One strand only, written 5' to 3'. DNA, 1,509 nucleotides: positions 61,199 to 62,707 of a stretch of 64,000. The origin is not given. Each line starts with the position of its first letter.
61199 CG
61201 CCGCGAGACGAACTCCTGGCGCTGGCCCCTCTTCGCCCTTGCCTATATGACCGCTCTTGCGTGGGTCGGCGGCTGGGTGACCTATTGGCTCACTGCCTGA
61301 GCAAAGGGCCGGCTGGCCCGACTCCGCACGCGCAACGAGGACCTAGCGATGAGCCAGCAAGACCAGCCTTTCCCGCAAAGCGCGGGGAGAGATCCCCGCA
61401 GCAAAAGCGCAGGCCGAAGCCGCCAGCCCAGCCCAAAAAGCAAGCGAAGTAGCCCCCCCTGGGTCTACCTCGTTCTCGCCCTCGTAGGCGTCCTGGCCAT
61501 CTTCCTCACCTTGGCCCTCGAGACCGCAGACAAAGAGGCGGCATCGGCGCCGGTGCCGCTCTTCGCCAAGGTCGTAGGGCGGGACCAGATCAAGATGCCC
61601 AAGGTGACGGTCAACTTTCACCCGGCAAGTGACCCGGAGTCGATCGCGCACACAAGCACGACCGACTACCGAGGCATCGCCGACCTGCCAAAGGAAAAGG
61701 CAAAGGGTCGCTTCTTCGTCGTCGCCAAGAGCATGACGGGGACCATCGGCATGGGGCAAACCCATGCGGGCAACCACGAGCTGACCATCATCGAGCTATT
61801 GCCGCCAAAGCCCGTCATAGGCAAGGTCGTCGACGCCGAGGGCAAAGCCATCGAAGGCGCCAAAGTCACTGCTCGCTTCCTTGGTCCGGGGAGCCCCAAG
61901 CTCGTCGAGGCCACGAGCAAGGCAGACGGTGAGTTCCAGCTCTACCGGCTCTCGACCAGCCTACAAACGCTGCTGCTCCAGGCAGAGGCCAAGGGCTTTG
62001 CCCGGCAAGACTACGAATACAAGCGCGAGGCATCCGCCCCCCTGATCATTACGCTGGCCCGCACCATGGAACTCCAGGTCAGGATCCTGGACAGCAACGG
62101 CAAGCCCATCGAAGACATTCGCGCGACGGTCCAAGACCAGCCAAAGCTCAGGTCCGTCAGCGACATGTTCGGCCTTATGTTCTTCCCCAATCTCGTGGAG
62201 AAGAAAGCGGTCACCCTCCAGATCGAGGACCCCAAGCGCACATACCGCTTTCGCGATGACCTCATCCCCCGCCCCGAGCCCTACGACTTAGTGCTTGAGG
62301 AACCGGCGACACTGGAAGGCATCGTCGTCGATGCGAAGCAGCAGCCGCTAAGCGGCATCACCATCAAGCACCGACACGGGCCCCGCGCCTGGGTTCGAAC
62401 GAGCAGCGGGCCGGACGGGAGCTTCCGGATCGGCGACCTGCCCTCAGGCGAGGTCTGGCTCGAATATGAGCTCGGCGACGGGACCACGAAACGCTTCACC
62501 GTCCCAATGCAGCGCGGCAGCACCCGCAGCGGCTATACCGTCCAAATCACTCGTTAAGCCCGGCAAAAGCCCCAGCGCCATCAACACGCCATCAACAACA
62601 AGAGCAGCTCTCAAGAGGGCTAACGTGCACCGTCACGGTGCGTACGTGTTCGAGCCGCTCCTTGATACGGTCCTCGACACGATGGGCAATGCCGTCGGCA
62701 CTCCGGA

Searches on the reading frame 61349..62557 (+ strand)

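Call 79: search_protein_families(library=pfam, proteins=[window:61349-62557:+], max_evalue=0.0001)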
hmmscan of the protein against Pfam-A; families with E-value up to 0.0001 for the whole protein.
window:61349-62557:+ (402 aa): 3 families
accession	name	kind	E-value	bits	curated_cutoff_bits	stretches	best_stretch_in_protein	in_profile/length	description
PF13620.12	CarboxypepD_reg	-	4.3e-20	72.3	32.3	2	157-223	3-65/82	Carboxypeptidase regulatory-like domain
PF02369.22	Big_1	-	2.6e-09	37.5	34.9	0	159-214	24-80/93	Bacterial Ig-like domain (group 1)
PF13715.12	CarbopepD_reg_2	-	2.1e-07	31.3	32.2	0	323-393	2-70/88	CarboxypepD_reg-like domain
